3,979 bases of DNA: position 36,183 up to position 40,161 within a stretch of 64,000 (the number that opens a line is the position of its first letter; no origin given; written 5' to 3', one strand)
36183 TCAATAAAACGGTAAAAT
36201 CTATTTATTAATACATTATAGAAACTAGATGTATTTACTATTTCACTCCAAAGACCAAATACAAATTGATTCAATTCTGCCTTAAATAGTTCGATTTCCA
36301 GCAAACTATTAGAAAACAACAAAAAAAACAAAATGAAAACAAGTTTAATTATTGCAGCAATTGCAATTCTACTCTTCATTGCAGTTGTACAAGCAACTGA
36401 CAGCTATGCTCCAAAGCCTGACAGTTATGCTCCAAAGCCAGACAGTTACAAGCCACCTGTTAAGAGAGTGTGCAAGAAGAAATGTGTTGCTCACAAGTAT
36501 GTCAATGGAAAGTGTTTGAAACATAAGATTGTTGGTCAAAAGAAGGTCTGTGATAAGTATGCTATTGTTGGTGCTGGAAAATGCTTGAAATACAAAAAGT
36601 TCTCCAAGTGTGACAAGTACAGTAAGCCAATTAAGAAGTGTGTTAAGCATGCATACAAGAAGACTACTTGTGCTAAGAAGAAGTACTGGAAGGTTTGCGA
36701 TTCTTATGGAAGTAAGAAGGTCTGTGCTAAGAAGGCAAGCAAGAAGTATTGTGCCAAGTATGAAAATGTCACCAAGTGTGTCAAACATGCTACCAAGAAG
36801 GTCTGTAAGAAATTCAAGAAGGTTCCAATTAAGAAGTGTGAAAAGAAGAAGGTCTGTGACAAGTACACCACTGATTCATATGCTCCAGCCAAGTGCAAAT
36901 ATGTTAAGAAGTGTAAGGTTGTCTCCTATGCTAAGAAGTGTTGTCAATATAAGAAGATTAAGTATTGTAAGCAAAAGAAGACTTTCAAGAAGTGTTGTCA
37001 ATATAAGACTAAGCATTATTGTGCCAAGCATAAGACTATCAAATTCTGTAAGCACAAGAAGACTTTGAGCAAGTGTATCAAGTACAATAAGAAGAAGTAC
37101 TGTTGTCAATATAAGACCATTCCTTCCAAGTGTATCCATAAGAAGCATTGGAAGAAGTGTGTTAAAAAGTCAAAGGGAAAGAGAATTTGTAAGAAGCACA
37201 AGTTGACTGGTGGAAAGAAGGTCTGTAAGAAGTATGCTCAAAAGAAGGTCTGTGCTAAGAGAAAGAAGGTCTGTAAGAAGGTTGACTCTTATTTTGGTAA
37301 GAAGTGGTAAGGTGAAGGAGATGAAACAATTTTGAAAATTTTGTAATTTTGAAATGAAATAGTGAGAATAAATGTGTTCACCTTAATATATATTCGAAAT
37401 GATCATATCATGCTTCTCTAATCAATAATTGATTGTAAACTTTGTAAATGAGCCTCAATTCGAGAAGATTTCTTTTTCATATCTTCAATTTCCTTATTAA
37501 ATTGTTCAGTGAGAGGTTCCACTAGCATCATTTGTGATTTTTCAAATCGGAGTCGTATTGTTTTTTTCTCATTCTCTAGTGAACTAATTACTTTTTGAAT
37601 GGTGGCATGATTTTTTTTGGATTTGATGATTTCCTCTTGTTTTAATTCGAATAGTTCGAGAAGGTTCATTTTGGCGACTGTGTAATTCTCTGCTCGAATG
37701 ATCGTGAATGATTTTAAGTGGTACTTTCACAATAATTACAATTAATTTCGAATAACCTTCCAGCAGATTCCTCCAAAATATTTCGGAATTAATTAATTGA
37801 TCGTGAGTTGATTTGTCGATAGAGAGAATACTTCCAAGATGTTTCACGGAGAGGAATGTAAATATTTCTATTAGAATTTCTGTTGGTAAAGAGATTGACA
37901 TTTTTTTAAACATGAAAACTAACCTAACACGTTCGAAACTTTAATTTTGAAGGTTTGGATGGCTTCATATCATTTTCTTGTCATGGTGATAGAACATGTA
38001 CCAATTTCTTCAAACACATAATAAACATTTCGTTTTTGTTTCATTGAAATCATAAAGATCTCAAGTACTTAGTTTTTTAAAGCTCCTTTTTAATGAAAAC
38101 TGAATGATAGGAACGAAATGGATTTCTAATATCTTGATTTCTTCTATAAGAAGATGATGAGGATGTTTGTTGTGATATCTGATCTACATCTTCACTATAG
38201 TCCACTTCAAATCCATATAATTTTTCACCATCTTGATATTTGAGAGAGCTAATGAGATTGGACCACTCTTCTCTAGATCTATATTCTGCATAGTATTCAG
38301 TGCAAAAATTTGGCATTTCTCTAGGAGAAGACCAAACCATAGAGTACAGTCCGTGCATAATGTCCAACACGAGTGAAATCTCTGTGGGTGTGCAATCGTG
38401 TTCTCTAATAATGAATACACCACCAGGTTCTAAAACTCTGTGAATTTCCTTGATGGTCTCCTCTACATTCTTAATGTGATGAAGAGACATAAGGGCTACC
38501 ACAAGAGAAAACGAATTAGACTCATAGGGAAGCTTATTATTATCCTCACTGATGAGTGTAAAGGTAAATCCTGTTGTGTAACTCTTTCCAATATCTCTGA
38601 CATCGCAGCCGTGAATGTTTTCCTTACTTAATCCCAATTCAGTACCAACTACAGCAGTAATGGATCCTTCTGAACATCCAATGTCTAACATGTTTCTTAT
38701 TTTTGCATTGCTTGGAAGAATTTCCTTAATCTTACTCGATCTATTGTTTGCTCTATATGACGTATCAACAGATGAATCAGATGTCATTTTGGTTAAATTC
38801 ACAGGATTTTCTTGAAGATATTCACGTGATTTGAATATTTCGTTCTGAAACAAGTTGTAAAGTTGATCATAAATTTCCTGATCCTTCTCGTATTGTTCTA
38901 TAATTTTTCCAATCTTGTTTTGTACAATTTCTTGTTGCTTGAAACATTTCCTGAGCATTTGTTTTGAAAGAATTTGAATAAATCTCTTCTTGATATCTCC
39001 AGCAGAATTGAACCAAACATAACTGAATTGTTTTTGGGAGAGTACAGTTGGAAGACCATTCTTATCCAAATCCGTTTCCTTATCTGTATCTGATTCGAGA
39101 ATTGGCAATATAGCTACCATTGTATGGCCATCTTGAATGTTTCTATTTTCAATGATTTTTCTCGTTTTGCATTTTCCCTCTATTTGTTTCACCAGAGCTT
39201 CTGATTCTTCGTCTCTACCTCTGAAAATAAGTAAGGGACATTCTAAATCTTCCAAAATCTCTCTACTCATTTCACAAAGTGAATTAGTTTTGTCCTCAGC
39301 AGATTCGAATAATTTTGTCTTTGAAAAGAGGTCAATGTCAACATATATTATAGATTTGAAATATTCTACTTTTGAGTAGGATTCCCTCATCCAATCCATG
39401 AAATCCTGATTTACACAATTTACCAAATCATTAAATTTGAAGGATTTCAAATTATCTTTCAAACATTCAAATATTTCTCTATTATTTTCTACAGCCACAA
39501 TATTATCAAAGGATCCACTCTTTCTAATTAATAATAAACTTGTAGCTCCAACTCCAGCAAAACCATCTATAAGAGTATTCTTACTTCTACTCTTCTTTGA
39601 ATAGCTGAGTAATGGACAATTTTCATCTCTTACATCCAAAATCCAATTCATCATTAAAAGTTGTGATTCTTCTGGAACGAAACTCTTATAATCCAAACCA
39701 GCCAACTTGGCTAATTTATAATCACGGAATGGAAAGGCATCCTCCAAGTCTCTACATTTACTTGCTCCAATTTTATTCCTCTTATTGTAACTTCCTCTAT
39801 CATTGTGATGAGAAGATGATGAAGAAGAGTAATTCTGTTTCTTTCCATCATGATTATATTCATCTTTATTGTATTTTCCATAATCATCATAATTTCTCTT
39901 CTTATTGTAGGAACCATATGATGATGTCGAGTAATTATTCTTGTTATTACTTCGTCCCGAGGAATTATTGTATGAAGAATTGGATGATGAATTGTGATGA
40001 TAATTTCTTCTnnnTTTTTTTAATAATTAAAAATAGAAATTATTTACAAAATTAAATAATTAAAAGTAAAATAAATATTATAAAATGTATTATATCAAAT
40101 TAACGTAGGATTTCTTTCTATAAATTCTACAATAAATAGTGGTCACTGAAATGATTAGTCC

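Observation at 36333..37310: Secreted, hyper-basic Lys/Cys-rich repeat protein with no recognisable family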

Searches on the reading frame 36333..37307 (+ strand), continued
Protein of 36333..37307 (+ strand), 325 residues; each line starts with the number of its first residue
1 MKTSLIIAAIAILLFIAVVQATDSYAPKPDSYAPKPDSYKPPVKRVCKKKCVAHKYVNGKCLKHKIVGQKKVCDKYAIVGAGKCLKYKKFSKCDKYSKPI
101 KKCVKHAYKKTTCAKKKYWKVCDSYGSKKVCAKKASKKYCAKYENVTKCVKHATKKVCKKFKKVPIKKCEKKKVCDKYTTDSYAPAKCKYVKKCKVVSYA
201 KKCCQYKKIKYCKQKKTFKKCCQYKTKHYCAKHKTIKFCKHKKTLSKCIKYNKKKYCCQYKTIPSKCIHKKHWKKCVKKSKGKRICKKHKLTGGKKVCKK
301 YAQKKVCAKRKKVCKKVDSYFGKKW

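Call 59: predict_structure(alignment_id=A5)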
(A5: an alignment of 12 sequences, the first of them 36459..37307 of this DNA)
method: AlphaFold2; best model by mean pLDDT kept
length: 283 residues; sequences in the alignment: 12
mean_pLDDT: 76.2   pTM: 0.29
mean pLDDT of the five models: 76.2, 68.4, 62.3, 62.1, 53.2
residues with pLDDT >= 90: 74; 70-90: 125; 50-70: 44; < 50: 40
segments of 3 or more residues with pLDDT < 50: 123-132, 137-143, 147-157, 277-283
pLDDT, mean of each block of 10 residues (from residue 1): 71 85 83 87 93 92 92 92 88 78 70 59 43 45 46 45 62 69 78 88 92 93 92 92 86 84 84 57 34
secondary structure, 60 per line:
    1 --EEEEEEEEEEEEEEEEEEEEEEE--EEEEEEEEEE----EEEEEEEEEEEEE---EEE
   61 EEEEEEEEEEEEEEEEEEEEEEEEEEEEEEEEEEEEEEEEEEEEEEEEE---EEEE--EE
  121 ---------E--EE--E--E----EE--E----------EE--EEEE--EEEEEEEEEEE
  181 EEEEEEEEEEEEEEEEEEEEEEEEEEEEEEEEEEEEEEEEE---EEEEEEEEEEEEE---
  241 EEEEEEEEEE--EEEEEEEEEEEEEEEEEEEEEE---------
elements in order: E3-25 E28-37 E42-54 E58-109 E113-116 E164-167 E170-221 E225-237 E241-250 E253-274

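Call 64: fold_search(model_id=the predicted structure, library=pdb)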
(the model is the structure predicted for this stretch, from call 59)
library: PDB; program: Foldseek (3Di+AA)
matches with E <= 10: 25; with E <= 0.001: 0
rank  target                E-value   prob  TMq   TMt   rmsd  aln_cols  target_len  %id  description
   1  6qz9_0A               2.6e-01  0.06  0.07  0.07  46.0       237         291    9  The cryo-EM structure of the collar complex and tail axis in bacteriophage phi29 (released 2019-06-12)
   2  5gaq_A                4.0e-01  0.04  0.06  0.05  55.9       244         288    8  Cryo-EM structure of the Lysenin Pore (released 2016-04-06)
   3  5ec5_M                4.2e-01  0.03  0.05  0.05  55.6       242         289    8  Crystal structure of lysenin pore (released 2016-05-18)
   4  5ec5_B                5.4e-01  0.03  0.06  0.06  55.6       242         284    8  Crystal structure of lysenin pore (released 2016-05-18)
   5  5ec5_L                5.7e-01  0.02  0.06  0.05  56.4       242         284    7  Crystal structure of lysenin pore (released 2016-05-18)
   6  5ec5_C                6.2e-01  0.03  0.06  0.05  55.9       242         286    8  Crystal structure of lysenin pore (released 2016-05-18)
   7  5ec5_D                7.6e-01  0.02  0.06  0.06  56.2       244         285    8  Crystal structure of lysenin pore (released 2016-05-18)
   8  5ec5_A                8.4e-01  0.02  0.05  0.05  55.7       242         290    8  Crystal structure of lysenin pore (released 2016-05-18)
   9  5ec5_E                1.2e+00  0.02  0.06  0.06  56.2       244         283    8  Crystal structure of lysenin pore (released 2016-05-18)
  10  5ec5_I                1.3e+00  0.01  0.06  0.06  55.6       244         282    7  Crystal structure of lysenin pore (released 2016-05-18)
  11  5ec5_F                1.7e+00  0.02  0.06  0.06  35.7       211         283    8  Crystal structure of lysenin pore (released 2016-05-18)
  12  6rb9_A                1.8e+00  0.01  0.05  0.05  51.1       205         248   10  The pore structure of Clostridium perfringens epsilon toxin (released 2019-06-19)
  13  4zno_A                1.8e+00  0.02  0.06  0.05  54.0       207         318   14  Crystal structure of Dln1 complexed with sucrose (released 2016-01-20)
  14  4znq_A                2.7e+00  0.01  0.06  0.05  54.5       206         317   13  Crystal structure of Dln1 complexed with Man(alpha1-2)Man (released 2016-01-20)
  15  9fm6_A                3.5e+00  0.03  0.09  0.06  65.0       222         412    6  Aerolysin Wildtype in styrene-maleic acid lipid particles (released 2025-02-12)
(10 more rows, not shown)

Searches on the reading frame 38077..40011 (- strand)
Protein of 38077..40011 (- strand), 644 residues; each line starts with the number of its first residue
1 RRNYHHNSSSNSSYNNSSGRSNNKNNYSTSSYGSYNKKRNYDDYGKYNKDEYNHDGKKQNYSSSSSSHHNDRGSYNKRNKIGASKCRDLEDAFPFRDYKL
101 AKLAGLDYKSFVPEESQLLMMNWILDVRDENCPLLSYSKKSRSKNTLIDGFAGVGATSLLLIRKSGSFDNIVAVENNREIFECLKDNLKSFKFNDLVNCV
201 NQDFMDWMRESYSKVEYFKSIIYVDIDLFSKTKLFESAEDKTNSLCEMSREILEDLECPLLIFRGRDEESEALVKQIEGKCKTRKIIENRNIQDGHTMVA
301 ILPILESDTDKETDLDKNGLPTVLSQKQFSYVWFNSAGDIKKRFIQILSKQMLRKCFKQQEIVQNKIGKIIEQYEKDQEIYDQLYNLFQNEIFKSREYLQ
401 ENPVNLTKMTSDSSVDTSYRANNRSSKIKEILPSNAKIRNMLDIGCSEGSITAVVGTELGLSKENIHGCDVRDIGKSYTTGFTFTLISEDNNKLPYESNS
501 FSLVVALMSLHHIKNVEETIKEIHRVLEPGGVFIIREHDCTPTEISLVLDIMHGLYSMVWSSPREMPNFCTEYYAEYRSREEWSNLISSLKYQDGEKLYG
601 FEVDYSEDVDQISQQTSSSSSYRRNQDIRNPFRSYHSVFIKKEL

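Call 80: search_protein_families(library=pfam, proteins=[window:38077-40011:-], max_evalue=0.001)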
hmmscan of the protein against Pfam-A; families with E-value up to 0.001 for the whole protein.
window:38077-40011:- (644 aa): 12 families
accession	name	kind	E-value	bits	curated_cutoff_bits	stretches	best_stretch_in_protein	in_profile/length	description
PF08241.18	Methyltransf_11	-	2e-15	57.6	21.2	1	442-535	1-95/95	Methyltransferase domain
PF13649.12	Methyltransf_25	-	1e-12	49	27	1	442-531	2-97/97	Methyltransferase domain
PF13489.12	Methyltransf_23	-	2.5e-12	47.2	27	1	425-542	10-123/164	Methyltransferase domain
PF13847.12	Methyltransf_31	-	3.4e-11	43.5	27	1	440-539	6-113/145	Methyltransferase domain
PF08242.18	Methyltransf_12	-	1.8e-09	38.7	30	1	442-533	1-98/98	Methyltransferase domain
PF02475.24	TRM5-TYW2_MTfase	-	2.3e-06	28.1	28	1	139-209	32-101/164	TRM5/TYW2 methyltransferase domain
PF05148.21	Methyltransf_8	-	4e-06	27.3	27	1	424-538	59-159/219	Hypothetical methyltransferase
PF03602.21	Cons_hypoth95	-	6.8e-05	23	24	1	143-225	41-120/182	Conserved hypothetical protein 95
PF01209.24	Ubie_methyltran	-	7.2e-05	22.7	20.1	1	438-538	48-154/233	ubiE/COQ5 methyltransferase family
PF03141.22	Methyltransf_29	-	0.0001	21.5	23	1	427-538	104-220/506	Putative S-adenosyl-L-methionine-dependent methyltransferase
PF09445.16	Methyltransf_15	-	0.00069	19.7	22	0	145-215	2-69/165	RNA cap guanine-N2 methyltransferase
PF05175.20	MTS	-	0.00096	19.3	23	0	141-210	30-97/170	Methyltransferase small domain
